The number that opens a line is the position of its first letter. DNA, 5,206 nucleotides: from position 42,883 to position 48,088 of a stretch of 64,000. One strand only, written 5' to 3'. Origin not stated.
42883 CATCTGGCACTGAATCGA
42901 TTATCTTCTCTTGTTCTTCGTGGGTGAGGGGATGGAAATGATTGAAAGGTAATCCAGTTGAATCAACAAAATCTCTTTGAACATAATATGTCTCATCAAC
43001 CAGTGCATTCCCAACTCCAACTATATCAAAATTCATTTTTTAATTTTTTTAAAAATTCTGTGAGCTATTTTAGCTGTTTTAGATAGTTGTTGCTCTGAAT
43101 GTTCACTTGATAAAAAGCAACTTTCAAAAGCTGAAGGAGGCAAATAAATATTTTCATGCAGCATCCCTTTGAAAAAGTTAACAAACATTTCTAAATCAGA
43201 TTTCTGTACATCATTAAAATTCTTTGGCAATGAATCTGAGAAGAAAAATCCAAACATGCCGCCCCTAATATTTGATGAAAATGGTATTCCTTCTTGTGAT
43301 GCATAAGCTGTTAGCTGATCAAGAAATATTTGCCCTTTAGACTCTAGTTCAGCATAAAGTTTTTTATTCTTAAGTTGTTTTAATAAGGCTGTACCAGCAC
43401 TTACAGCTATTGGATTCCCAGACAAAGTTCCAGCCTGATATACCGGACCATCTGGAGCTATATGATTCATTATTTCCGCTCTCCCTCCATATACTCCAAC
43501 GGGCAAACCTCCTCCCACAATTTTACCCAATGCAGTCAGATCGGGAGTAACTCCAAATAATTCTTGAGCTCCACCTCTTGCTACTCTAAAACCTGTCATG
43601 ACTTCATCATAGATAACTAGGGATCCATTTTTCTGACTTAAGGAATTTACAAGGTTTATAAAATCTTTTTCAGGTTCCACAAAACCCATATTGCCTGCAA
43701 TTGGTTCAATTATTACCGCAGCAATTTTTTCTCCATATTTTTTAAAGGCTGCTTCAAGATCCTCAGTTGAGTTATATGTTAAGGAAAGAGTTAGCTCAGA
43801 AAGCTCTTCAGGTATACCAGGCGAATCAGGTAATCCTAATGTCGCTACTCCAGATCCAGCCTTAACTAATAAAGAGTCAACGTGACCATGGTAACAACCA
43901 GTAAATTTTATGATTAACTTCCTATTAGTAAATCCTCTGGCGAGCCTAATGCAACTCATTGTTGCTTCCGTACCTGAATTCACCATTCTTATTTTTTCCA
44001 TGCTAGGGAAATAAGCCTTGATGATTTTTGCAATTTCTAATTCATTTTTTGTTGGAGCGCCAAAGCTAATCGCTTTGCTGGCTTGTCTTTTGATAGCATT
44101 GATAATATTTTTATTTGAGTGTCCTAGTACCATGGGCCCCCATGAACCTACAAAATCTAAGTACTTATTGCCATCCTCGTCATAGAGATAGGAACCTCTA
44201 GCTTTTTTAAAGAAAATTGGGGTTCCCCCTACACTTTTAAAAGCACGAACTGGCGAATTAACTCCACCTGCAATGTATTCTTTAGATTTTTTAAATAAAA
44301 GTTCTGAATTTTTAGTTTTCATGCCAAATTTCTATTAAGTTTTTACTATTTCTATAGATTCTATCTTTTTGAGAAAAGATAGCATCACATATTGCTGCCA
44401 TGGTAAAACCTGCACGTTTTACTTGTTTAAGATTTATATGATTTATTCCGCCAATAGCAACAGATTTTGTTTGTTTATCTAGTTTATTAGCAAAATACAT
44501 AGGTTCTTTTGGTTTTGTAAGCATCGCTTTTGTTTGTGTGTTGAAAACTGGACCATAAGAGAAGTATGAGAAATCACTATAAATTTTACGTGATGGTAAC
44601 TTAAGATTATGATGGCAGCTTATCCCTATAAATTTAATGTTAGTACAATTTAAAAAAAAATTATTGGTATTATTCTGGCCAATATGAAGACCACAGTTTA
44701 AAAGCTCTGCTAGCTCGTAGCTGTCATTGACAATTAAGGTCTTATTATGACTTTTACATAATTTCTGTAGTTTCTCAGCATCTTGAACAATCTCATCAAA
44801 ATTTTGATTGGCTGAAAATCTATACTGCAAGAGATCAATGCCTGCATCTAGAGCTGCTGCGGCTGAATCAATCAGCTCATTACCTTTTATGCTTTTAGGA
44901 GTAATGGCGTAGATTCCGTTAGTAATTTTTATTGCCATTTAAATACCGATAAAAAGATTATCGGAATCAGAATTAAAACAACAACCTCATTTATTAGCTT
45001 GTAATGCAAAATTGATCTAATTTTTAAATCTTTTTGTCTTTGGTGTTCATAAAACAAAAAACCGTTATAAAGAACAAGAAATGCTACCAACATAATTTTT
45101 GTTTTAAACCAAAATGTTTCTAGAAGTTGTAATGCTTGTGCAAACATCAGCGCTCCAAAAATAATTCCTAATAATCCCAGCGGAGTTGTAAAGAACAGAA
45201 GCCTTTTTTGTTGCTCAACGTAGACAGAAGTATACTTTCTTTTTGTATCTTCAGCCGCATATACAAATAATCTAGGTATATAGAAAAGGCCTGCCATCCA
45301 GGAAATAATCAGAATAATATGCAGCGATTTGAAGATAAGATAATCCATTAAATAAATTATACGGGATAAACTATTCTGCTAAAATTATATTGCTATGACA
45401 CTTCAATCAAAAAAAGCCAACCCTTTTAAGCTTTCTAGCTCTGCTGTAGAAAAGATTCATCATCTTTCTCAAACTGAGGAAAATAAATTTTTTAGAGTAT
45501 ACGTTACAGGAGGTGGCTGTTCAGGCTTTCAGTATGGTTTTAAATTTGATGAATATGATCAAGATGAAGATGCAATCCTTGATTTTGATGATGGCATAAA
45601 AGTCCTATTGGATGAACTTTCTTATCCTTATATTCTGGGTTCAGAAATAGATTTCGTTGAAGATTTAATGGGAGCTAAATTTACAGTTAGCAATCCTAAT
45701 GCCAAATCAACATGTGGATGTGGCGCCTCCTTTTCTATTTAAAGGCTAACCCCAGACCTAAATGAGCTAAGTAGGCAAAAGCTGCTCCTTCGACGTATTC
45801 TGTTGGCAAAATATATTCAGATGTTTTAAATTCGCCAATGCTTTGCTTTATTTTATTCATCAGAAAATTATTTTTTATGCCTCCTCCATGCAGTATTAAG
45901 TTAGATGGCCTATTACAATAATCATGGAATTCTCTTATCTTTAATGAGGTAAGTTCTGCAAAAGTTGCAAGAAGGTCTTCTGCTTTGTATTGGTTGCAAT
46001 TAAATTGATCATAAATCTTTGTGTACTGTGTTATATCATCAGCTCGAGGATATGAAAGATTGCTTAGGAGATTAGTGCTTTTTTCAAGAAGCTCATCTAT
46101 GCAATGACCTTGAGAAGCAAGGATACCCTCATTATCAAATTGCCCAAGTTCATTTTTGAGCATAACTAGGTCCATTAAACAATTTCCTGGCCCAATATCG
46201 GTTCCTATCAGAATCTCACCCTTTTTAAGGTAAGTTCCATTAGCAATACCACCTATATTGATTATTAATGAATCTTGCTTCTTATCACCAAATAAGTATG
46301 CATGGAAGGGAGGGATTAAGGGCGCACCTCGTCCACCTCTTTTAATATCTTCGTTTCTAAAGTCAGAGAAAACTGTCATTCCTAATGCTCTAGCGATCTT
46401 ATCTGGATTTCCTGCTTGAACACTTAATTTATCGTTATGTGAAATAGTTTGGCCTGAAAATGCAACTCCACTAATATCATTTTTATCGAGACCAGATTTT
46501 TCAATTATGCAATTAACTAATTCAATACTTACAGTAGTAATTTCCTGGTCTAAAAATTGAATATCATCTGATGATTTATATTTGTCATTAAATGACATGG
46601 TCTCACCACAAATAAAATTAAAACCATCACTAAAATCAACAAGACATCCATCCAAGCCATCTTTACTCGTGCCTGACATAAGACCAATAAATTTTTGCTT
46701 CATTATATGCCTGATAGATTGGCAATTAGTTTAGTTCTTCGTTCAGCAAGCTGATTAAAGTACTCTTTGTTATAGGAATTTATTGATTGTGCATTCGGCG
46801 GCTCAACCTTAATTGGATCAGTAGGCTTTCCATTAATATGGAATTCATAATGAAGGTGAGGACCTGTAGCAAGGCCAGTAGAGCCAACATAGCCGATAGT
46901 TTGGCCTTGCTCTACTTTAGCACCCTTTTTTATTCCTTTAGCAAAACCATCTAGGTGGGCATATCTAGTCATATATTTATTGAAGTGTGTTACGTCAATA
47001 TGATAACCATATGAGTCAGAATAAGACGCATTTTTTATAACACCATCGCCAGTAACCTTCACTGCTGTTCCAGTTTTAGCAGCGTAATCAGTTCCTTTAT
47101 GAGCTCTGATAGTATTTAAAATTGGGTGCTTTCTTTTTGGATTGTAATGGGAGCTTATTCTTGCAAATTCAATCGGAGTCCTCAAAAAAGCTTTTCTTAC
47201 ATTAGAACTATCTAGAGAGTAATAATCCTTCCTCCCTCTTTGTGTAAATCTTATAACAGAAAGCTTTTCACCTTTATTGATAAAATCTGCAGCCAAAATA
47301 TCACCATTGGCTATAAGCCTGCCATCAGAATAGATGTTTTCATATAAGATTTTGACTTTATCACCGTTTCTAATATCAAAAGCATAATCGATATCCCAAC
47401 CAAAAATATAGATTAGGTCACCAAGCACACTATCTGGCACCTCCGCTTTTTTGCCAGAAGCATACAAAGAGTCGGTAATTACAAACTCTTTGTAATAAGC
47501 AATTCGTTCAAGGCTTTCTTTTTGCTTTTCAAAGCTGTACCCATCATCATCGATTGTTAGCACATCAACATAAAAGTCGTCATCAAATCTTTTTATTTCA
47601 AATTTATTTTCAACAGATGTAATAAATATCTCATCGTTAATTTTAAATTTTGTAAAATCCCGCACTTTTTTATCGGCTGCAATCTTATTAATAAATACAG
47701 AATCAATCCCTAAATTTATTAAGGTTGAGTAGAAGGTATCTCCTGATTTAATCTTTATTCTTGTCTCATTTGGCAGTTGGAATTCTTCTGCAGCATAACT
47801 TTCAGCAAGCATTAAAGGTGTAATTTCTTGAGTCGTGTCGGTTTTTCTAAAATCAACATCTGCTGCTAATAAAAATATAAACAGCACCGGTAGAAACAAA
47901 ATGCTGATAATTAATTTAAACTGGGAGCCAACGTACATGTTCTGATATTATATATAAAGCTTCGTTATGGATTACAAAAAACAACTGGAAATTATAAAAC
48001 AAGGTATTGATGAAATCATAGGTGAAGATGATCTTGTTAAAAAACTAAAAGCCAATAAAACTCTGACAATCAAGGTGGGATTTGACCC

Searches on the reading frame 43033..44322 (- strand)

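Call 51: search_protein_families(library=ncbifam, max_evalue=1e-10, proteins=[window:43033-44322:-])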
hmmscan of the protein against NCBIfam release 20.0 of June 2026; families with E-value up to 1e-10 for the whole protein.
window:43033-44322:- (429 aa): 69 families (the best 25 are shown)
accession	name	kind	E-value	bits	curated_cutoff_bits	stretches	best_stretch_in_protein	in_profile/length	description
NF000818.0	PRK00062.1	subfamily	4.7e-191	635.1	398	1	2-428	2-428/429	glutamate-1-semialdehyde 2,1-aminomutase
TIGR00713.1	hemL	equivalog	9.6e-180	597.7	527.3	1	6-426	2-422/423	glutamate-1-semialdehyde 2,1-aminomutase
NF009055.0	PRK12389.1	equivalog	7.1e-158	525.7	637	1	1-428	1-429/431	glutamate-1-semialdehyde 2,1-aminomutase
NF001864.0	PRK00615.1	equivalog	5.4e-121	404.2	706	1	4-419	5-421/433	glutamate-1-semialdehyde aminotransferase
NF041362.1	GntE_guanitoxin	equivalog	1.7e-95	320.1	525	1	3-416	5-425/426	guanitoxin biosynthesis PLP-dependent transaminase GntE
NF005453.0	PRK07046.1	subfamily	1.8e-54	185.1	425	1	32-396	55-421/453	transaminase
TIGR00707.1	argD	subfamily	1.7e-53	181.8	410.05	1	31-363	6-331/381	acetylornithine/succinylornithine family transaminase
NF004856.0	PRK06209.1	equivalog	5.5e-52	176.8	486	1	4-423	9-412/450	glutamate-1-semialdehyde 2,1-aminomutase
NF005993.0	PRK08117.1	subfamily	3.2e-50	171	574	2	187-354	193-358/433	aspartate aminotransferase family protein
NF004426.0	PRK05769.1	equivalog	3.6e-49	167.7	552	1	32-354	34-370/441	acetyl ornithine aminotransferase family protein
NF002797.0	PRK02936.1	equivalog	9e-46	156.3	496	1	28-355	5-319/385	acetylornithine transaminase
NF045491.1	LysJ_Sulfobales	equivalog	5.2e-45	154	700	1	38-339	14-305/386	[LysW]-aminoadipate semialdehyde/glutamate semialdehyde transaminase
NF049976.1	AmadipTransam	equivalog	1.2e-44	152.9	650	1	35-359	15-350/416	2-aminoadipate transaminase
NF002985.0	PRK03715.1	equivalog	3.5e-43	147.8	568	1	36-346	20-323/395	acetylornithine transaminase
TIGR01885.1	Orn_aminotrans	equivalog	4.1e-43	147.6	378.4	1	34-342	19-328/402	ornithine--oxo-acid transaminase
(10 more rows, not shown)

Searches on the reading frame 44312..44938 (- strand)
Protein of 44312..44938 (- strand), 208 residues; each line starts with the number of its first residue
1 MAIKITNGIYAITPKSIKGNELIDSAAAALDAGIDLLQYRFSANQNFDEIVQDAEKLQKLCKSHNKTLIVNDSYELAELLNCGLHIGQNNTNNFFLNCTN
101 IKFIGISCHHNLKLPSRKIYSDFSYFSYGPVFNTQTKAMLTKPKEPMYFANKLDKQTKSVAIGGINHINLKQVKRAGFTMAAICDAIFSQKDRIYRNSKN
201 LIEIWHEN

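Call 51: search_protein_families(library=ncbifam, max_evalue=1e-10, proteins=[window:44312-44938:-])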
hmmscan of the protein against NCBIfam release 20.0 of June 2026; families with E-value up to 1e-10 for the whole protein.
window:44312-44938:- (208 aa): 5 families
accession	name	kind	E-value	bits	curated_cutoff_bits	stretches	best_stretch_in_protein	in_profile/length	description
TIGR00693.1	thiE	equivalog_domain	6e-35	120.3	145.1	1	9-192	2-189/197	thiamine phosphate synthase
NF002727.0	PRK02615.1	equivalog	8.2e-29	100.4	335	1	8-203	150-342/349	thiamine phosphate synthase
NF002904.0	PRK03512.1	equivalog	1.6e-16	60.5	231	1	28-194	27-196/211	thiamine phosphate synthase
NF000734.0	PRK00043.1-5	equivalog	7.5e-15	55.1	252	1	29-196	19-189/201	thiamine phosphate synthase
NF000736.0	PRK00043.2-3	equivalog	2.1e-13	50.2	227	1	20-202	14-202/207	thiamine phosphate synthase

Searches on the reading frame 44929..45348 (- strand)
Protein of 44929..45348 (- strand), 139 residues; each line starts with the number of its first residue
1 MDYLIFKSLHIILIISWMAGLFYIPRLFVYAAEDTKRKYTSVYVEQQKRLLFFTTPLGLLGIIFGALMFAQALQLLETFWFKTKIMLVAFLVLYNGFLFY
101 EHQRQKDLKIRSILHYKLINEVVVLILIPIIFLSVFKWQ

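Call 51: search_protein_families(library=ncbifam, max_evalue=1e-10, proteins=[window:44929-45348:-])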
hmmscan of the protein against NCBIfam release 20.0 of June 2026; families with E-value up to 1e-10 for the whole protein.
window:44929-45348:- (139 aa): 1 family
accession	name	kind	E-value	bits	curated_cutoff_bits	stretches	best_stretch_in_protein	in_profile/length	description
TIGR00701.1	TIGR00701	equivalog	2e-23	83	138.05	1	3-137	2-139/142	protoporphyrinogen oxidase HemJ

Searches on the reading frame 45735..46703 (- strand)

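Call 51: search_protein_families(library=ncbifam, max_evalue=1e-10, proteins=[window:45735-46703:-])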
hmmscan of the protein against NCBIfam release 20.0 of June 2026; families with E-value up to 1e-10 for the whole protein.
window:45735-46703:- (322 aa): 14 families
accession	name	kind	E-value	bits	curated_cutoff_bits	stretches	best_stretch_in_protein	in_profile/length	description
NF007139.0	PRK09585.1-3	equivalog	2.1e-64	218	367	1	2-314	3-342/370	anhydro-N-acetylmuramic acid kinase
NF007148.0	PRK09585.3-2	equivalog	4.2e-60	203.5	387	1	3-315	9-358/386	anhydro-N-acetylmuramic acid kinase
NF007141.0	PRK09585.1-5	equivalog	1.5e-57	195.2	352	1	34-313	55-338/370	anhydro-N-acetylmuramic acid kinase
NF007138.0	PRK09585.1-1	equivalog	7.7e-44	150.3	588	1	49-315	63-340/370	anhydro-N-acetylmuramic acid kinase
NF007146.0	PRK09585.2-6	equivalog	1.1e-41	142.9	440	1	5-316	3-342/391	anhydro-N-acetylmuramic acid kinase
NF007144.0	PRK09585.2-3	equivalog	5.3e-40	137.7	436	1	2-296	5-308/358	anhydro-N-acetylmuramic acid kinase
NF007143.0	PRK09585.2-2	equivalog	1.5e-38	132.6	533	1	4-314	2-353/382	anhydro-N-acetylmuramic acid kinase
NF007142.0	PRK09585.2-1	equivalog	1.8e-36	125.9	435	1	3-313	4-353/384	anhydro-N-acetylmuramic acid kinase AnmK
NF007151.0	PRK09585.3-6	equivalog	1e-35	123.2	599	1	2-313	12-368/396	anhydro-N-acetylmuramic acid kinase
NF007149.0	PRK09585.3-4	equivalog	1.1e-34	120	616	1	3-310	17-367/399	anhydro-N-acetylmuramic acid kinase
NF007140.0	PRK09585.1-4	equivalog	4.6e-32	111.6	605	1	5-313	16-353/382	anhydro-N-acetylmuramic acid kinase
NF007145.0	PRK09585.2-5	equivalog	5.8e-31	108.1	514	1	5-314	3-350/379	anhydro-N-acetylmuramic acid kinase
NF007147.0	PRK09585.3-1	equivalog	8.3e-30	104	822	1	6-313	4-335/393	anhydro-N-acetylmuramic acid kinase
NF007150.0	PRK09585.3-5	equivalog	2e-27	96.2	585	1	61-289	83-325/393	anhydro-N-acetylmuramic acid kinase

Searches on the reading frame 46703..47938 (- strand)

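Call 51: search_protein_families(library=ncbifam, max_evalue=1e-10, proteins=[window:46703-47938:-])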
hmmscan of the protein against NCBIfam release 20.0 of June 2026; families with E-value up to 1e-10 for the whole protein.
window:46703-47938:- (411 aa): 6 families
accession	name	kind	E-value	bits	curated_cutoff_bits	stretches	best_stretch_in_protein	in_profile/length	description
NF053824.1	PdgNdpepShyC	equivalog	3.6e-81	273.3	700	1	19-406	25-420/429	peptidoglycan DD-endopeptidase ShyC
NF053825.1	PdgNdpepShyA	equivalog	1.9e-51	175.1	700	1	52-405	66-419/425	peptidoglycan DD-endopeptidase ShyA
NF008652.0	PRK11649.1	equivalog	6.8e-44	150.3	341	1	63-399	100-431/439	murein DD-endopeptidase MepM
NF052530.1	Heli_ShapePgp3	exception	1.7e-17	63.5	300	1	279-377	166-262/270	peptidoglycan metallopeptidase Pgp3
NF052336.1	PdgHdaseHSB100310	equivalog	3.9e-16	59.3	500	1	260-371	42-146/316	peptidoglycan hydrolase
NF050804.1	CellDivDipMCaul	equivalog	8e-11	41.4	900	0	281-374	529-621/634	cell division endopeptidase DipM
